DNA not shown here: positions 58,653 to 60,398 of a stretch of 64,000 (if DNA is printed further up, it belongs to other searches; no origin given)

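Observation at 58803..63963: Actinomycete-style 2,3-dehydratase / 3-ketoreductase / 3-aminotransferase / N-acetyltransferase cassette ending in a GtrB-type polyprenyl-phosphate transferase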

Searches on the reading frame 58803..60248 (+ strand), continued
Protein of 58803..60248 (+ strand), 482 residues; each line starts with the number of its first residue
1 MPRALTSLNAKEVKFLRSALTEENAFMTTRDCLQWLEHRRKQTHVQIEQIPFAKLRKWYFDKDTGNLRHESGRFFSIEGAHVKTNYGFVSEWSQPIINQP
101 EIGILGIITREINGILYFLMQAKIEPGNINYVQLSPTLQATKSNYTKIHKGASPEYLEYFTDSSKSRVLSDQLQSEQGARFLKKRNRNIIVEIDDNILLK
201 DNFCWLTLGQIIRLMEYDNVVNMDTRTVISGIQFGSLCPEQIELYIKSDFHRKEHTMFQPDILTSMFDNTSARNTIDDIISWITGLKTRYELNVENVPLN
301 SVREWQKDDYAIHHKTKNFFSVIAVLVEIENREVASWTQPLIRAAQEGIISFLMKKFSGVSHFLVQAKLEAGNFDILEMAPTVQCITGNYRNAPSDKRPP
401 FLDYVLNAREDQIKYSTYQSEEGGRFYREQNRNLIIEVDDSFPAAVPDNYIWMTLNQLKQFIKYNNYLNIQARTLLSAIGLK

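Call 18: search_solved_structures(query=window:58803-60248:+, show_alignments=1)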
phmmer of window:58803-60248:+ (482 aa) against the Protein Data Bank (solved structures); distinct sequences matched with E-value up to 0.001: 1.
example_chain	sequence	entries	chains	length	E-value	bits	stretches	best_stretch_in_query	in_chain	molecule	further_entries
4j7g_A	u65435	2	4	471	1.9e-124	419.4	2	17-241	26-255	EvaA 2,3-dehydratase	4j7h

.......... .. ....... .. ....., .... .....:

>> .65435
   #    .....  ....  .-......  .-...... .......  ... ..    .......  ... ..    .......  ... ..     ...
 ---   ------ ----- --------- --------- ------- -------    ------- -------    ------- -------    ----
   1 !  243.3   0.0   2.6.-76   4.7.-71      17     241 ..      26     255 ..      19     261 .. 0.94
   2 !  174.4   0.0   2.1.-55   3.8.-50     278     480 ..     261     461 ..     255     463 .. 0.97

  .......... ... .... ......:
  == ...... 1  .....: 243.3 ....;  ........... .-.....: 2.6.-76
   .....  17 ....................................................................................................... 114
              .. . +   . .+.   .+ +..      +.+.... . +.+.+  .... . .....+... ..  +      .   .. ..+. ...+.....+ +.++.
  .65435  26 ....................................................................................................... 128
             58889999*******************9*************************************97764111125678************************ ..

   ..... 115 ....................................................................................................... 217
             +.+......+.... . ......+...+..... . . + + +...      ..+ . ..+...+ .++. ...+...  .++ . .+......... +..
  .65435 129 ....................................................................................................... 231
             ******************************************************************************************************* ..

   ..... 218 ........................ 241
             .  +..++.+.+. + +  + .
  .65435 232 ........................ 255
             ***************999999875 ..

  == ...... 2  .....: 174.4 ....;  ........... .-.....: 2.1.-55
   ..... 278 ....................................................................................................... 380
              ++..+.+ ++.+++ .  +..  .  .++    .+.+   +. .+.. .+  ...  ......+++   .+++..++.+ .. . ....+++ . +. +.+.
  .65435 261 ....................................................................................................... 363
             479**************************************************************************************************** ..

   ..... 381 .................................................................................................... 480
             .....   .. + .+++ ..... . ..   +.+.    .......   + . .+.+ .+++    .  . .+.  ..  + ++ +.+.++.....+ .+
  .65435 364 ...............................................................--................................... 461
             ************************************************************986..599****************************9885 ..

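Call 32: find_encoding_contigs(protein=P0009, flank=10000, max_places=2)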
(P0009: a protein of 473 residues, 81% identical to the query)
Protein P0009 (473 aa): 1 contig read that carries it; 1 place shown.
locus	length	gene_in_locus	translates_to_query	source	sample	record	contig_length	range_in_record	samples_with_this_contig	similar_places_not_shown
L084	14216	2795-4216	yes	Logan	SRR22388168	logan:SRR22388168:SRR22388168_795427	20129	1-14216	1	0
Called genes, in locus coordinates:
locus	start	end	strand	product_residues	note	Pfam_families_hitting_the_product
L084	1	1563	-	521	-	?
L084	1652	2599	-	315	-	PF03706:LPG_synthase_TM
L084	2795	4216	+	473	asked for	PF03559:Hexose_dehydrat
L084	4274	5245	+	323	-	PF01408:GFO_IDH_MocA, PF22725:GFO_IDH_MocA_C3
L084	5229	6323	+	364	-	PF01041:DegT_DnrJ_EryC1, PF00155:Aminotran_1_2 (weak)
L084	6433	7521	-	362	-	-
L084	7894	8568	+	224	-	PF17836:PglD_N (weak), PF25087:GMPPB_C (faint), PF25084:LbH_EIF2B (faint), PF00132:Hexapep (weak), PF14602:Hexapep_2 (weak)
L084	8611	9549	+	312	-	PF00535:Glycos_transf_2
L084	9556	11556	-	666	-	PF13231:PMT_2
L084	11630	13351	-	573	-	PF11028:TMEM260_N (weak), PF13231:PMT_2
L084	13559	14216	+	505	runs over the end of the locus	-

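Call 33: find_encoding_contigs(protein=P0012, flank=10000, max_places=2)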
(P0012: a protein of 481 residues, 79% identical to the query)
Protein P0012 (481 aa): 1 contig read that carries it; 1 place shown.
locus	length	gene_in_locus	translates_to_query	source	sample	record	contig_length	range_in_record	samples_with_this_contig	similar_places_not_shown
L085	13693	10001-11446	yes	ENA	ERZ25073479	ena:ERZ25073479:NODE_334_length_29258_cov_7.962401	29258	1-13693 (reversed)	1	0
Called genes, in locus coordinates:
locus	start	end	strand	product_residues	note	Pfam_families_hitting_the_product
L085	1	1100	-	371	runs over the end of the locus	PF01041:DegT_DnrJ_EryC1, PF01212:Beta_elim_lyase (faint)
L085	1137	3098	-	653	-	PF00884:Sulfatase, PF01663:Phosphodiest (faint), PF16347:SGSH_C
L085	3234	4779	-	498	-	PF01370:Epimerase, PF16363:GDP_Man_Dehyd, PF01370:Epimerase, PF16363:GDP_Man_Dehyd (weak)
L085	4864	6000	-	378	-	PF01370:Epimerase, PF02719:Polysacc_synt_2 (weak), PF04321:RmlD_sub_bind, PF16363:GDP_Man_Dehyd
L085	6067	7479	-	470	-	PF02310:B12-binding, PF04055:Radical_SAM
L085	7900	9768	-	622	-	PF13231:PMT_2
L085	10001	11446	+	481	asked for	PF03559:Hexose_dehydrat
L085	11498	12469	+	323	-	PF01408:GFO_IDH_MocA, PF22725:GFO_IDH_MocA_C3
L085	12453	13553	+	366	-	PF01041:DegT_DnrJ_EryC1, PF00155:Aminotran_1_2 (weak), PF01053:Cys_Met_Meta_PP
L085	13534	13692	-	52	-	?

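Call 34: find_encoding_contigs(protein=P0007, flank=10000, max_places=2)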
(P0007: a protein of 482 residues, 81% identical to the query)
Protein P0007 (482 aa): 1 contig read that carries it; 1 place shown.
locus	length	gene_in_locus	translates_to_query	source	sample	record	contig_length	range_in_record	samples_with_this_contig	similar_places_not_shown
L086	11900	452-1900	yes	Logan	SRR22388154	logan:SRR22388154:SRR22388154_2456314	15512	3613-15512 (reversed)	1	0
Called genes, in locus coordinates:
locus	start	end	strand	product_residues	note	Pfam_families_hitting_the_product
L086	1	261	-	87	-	?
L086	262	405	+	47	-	-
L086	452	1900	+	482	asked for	PF03559:Hexose_dehydrat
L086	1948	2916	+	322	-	PF01408:GFO_IDH_MocA, PF22725:GFO_IDH_MocA_C3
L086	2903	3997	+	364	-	PF01041:DegT_DnrJ_EryC1, PF00155:Aminotran_1_2 (weak)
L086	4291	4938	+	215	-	PF17836:PglD_N (faint), PF00132:Hexapep (weak), PF25087:GMPPB_C (faint)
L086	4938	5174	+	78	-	PF00550:PP-binding (weak)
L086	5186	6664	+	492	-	PF00501:AMP-binding, PF13193:AMP-binding_C (faint)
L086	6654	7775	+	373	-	PF04443:LuxE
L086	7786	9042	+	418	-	PF05893:LuxC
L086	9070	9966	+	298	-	PF13489:Methyltransf_23, PF05175:MTS (weak), PF13847:Methyltransf_31, PF08241:Methyltransf_11, PF08242:Methyltransf_12, PF13649:Methyltransf_25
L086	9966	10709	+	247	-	PF00106:adh_short, PF08659:KR (weak), PF01370:Epimerase, PF13561:adh_short_C2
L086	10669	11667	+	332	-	PF00535:Glycos_transf_2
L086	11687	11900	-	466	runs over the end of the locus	PF04055:Radical_SAM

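Call 38: search_protein_families(library=pfam, proteins=[L077:4694-7114:+, L077:7128-8255:+, L077:8493-9935:+, L077:13479-14702:+, L077:14796-16322:+, L077:16315-17319:+, L077:17335-17958:+, L077:18219-18959:+, L077:18940-19716:+, L077:19735-21129:+])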
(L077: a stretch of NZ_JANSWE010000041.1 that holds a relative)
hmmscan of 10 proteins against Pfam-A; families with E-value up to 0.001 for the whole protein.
L077:4694-7114:+ (807 aa): 3 families
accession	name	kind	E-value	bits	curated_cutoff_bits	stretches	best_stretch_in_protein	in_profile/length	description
PF10531.15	SLBB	-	8.9e-47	157.2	27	4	489-535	2-47/55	SLBB domain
PF22461.2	SLBB_2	-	5.8e-45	151.7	27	4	231-308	2-79/79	SLBB domain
PF02563.21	Poly_export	-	3.1e-16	59.8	28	1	145-208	4-66/77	Polysaccharide biosynthesis/export protein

L077:7128-8255:+ (376 aa): 2 families
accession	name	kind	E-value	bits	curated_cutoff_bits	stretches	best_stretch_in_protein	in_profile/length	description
PF02706.20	Wzz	-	8.6e-08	32.8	25.5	1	14-74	1-60/91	Chain length determinant protein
PF13807.11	GNVR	-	1.2e-05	25.6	27.7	1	279-349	8-78/82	G-rich domain on putative tyrosine kinase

L077:8493-9935:+ (481 aa): 2 families
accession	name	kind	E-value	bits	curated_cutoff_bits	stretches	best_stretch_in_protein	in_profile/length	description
PF13440.11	Polysacc_synt_3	-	4.3e-95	318.8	23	1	33-324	1-292/293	Polysaccharide biosynthesis protein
PF01943.22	Polysacc_synt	-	2.8e-36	125.8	28.2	1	10-276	2-274/274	Polysaccharide biosynthesis protein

L077:13479-14702:+ (408 aa): 0 families

L077:14796-16322:+ (509 aa): 0 families

L077:16315-17319:+ (335 aa): 1 family
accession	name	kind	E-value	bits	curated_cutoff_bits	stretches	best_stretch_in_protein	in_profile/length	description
PF00535.33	Glycos_transf_2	-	0.00031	21.2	23.3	1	12-134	2-111/168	Glycosyl transferase family 2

L077:17335-17958:+ (208 aa): 3 families
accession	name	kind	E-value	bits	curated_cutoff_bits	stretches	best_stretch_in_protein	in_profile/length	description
PF00132.30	Hexapep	-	3.4e-15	55.4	27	1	102-137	1-36/36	Bacterial transferase hexapeptide (six repeats)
PF25084.1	LbH_EIF2B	-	3e-07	30.8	54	1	102-196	9-100/105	EIF2B subunit epsilon LbH domain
PF17836.7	PglD_N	-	9.3e-07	29.8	23.4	1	3-81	1-77/78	PglD N-terminal domain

L077:18219-18959:+ (247 aa): 4 families
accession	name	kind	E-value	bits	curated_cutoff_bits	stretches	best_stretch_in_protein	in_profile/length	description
PF13561.12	adh_short_C2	-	7.7e-47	160.3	27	1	17-244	1-235/236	Enoyl-(Acyl carrier protein) reductase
PF00106.31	adh_short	-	8e-39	133.6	26.6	1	11-197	1-193/195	short chain dehydrogenase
PF08659.16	KR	-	1.8e-06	28.4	22.6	1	12-166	2-161/180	KR domain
PF23441.1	SDR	-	0.00016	21.6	27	1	99-245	109-256/258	SDR-like rossmann domain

L077:18940-19716:+ (259 aa): 4 families
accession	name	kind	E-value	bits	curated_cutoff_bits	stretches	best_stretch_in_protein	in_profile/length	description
PF13561.12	adh_short_C2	-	7.1e-59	199.7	27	1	21-255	1-233/236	Enoyl-(Acyl carrier protein) reductase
PF00106.31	adh_short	-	1.1e-51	175.6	26.6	1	15-207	1-192/195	short chain dehydrogenase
PF08659.16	KR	-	1.2e-14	55.1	22.6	1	18-171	4-156/180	KR domain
PF23441.1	SDR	-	3.4e-06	27.1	27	1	12-255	5-253/258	SDR-like rossmann domain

L077:19735-21129:+ (465 aa): 1 family
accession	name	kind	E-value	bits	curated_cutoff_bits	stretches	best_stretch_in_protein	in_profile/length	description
PF00501.34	AMP-binding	-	8.7e-36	124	29.9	1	129-340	163-383/384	AMP-binding enzyme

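Call 39: search_protein_families(library=pfam, proteins=[L066:8599-9252:+, L066:9331-10200:+, L066:10204-10770:+, L066:10773-11747:+, L066:11783-12649:+, L013:12376-13071:+, L013:13071-13997:+, L013:14080-16335:+, L013:16413-17306:+, L013:17314-18924:+])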
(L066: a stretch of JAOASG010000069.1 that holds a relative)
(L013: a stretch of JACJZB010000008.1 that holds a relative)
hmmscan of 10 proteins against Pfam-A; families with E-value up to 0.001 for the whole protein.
L066:8599-9252:+ (218 aa): 3 families
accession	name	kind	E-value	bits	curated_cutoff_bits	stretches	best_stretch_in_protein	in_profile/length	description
PF17836.7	PglD_N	-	9.2e-20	71.4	23.4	1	3-75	1-73/78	PglD N-terminal domain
PF00132.30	Hexapep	-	6.9e-18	64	27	3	120-155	1-36/36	Bacterial transferase hexapeptide (six repeats)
PF25084.1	LbH_EIF2B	-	2.7e-06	27.8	54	0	143-189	8-53/105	EIF2B subunit epsilon LbH domain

L066:9331-10200:+ (290 aa): 2 families
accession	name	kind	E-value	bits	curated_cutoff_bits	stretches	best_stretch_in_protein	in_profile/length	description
PF00483.29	NTP_transferase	-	2.8e-70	237.1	21.2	1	2-238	1-243/245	Nucleotidyl transferase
PF12804.13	NTP_transf_3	-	1.1e-07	32.6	27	1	3-129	1-116/160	MobA-like NTP transferase domain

L066:10204-10770:+ (189 aa): 1 family
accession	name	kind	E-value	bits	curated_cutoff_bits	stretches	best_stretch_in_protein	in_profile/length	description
PF00908.23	dTDP_sugar_isom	-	5.4e-75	251.2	27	1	8-180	1-168/168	dTDP-4-dehydrorhamnose 3,5-epimerase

L066:10773-11747:+ (325 aa): 9 families
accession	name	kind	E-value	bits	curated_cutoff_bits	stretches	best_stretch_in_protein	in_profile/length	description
PF16363.11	GDP_Man_Dehyd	-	2.5e-90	303.7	27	1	5-306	1-332/332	GDP-mannose 4,6 dehydratase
PF01370.27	Epimerase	-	1.4e-68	231.4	20.9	1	4-242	1-240/240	NAD dependent epimerase/dehydratase family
PF01073.25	3Beta_HSD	-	1.6e-20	73.8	22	1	5-221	1-220/280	3-beta hydroxysteroid dehydrogenase/isomerase family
PF02719.21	Polysacc_synt_2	-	2.7e-20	73.2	20.2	1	4-243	1-230/293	Polysaccharide biosynthesis protein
PF04321.23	RmlD_sub_bind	-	1.1e-16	61.2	27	1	3-268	2-239/287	RmlD substrate binding domain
PF07993.18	NAD_binding_4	-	4.3e-14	52.7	20.1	1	6-179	1-206/258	Male sterility protein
PF13460.12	NAD_binding_10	-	1.6e-07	31.8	27.2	1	8-163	1-133/184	NAD(P)H-binding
PF05368.20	NmrA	-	2.3e-05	24.6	27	1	2-121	3-103/298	NmrA-like family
PF00106.31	adh_short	-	7.3e-05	22.8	26.6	1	3-163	2-162/195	short chain dehydrogenase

L066:11783-12649:+ (289 aa): 2 families
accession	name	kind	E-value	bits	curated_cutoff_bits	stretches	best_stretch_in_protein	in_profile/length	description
PF00535.33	Glycos_transf_2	-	1.1e-14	55.1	23.3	1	3-133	2-129/168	Glycosyl transferase family 2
PF13712.12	Glyco_tranf_2_5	-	0.00036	20.8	27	1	79-131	51-103/210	Glycosyltransferase like family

L013:12376-13071:+ (232 aa): 18 families
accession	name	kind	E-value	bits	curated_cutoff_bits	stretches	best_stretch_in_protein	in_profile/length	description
PF08241.18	Methyltransf_11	-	5.2e-24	85.2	21.2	1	54-149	1-94/95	Methyltransferase domain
PF13649.12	Methyltransf_25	-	5.2e-22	78.8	27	1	53-146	1-97/97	Methyltransferase domain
PF13847.12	Methyltransf_31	-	9.2e-19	68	27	1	48-168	2-127/145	Methyltransferase domain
PF08242.18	Methyltransf_12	-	1.4e-17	64.6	30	1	54-148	1-98/98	Methyltransferase domain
PF13489.12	Methyltransf_23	-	1.2e-16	61.3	27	1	38-149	9-115/164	Methyltransferase domain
PF01209.24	Ubie_methyltran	-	1.8e-12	47.5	20.1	1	44-153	42-154/233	ubiE/COQ5 methyltransferase family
PF05175.20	MTS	-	2.3e-07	31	23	1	46-149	28-137/170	Methyltransferase small domain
PF03848.20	TehB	-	6.3e-07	29.4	20.4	1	48-146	29-128/193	Tellurite resistance protein TehB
PF02353.26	CMAS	-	3.6e-06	26.9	27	1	37-150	50-164/273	Mycolic acid cyclopropane synthetase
PF05148.21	Methyltransf_8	-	9.7e-06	26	27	1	40-150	65-156/219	Hypothetical methyltransferase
PF03141.22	Methyltransf_29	-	1.3e-05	24.4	23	1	37-148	104-215/506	Putative S-adenosyl-L-methionine-dependent methyltransferase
PF07021.18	MetW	-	4.2e-05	23.7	21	1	49-143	13-103/193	Methionine biosynthesis protein MetW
PF05219.18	DREV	-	5.8e-05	22.8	26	1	33-147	73-183/265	DREV methyltransferase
PF01739.24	CheR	-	7.2e-05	22.7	27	0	65-149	96-172/195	CheR methyltransferase, SAM binding domain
PF01728.25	FtsJ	-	0.00012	22.5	24.1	1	36-188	7-164/181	FtsJ-like methyltransferase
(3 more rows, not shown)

L013:13071-13997:+ (309 aa): 1 family
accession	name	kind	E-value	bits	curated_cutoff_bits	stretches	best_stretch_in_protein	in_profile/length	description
PF00535.33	Glycos_transf_2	-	4.1e-24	85.8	23.3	1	8-165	1-157/168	Glycosyl transferase family 2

L013:14080-16335:+ (752 aa): 12 families
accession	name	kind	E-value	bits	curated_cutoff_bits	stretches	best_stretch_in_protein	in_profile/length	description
PF13424.12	TPR_12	-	1.5e-31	108.8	30.1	2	149-216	3-72/77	Tetratricopeptide repeat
PF07719.23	TPR_2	-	2.4e-25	87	27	2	189-221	1-33/34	Tetratricopeptide repeat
PF13374.12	TPR_10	-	3.8e-24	84.4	27.5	1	188-216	1-29/42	Tetratricopeptide repeat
PF00515.34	TPR_1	-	2.3e-23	81.4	27.8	3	189-219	1-31/34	Tetratricopeptide repeat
PF13181.12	TPR_8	-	7.8e-21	72.9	25.7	2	229-258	1-30/34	Tetratricopeptide repeat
PF07228.17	SpoIIE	-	5.1e-14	53.1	25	1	535-751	2-190/192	Stage II sporulation protein E (SpoIIE)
PF13176.12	TPR_7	-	1.6e-12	46.9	27.9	0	191-216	1-26/36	Tetratricopeptide repeat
PF17874.7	TPR_MalT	-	1.4e-08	34.9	45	1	123-262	15-155/336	MalT-like TPR region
PF13432.12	TPR_16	-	3.3e-06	27.9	32.7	0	119-177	7-59/65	Tetratricopeptide repeat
PF13174.12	TPR_6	-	5.6e-05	24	26.3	0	234-259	5-30/33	Tetratricopeptide repeat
PF13428.12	TPR_14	-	9.5e-05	23.2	23.5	0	151-179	3-31/44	Tetratricopeptide repeat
PF13414.12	TPR_11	-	0.00069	19.7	26.8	0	196-218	1-23/42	TPR repeat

L013:16413-17306:+ (298 aa): 5 families
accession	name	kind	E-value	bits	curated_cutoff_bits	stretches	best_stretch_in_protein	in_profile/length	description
PF01370.27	Epimerase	-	7.6e-36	124.2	20.9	1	5-233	2-240/240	NAD dependent epimerase/dehydratase family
PF16363.11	GDP_Man_Dehyd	-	2e-24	87.1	27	1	6-248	2-271/332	GDP-mannose 4,6 dehydratase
PF04321.23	RmlD_sub_bind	-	6.4e-14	52.1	27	1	5-248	4-228/287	RmlD substrate binding domain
PF13460.12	NAD_binding_10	-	1e-05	25.9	27.2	1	8-163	1-142/184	NAD(P)H-binding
PF05368.20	NmrA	-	1.6e-05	25.1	27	0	5-266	6-249/298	NmrA-like family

L013:17314-18924:+ (537 aa): 0 families
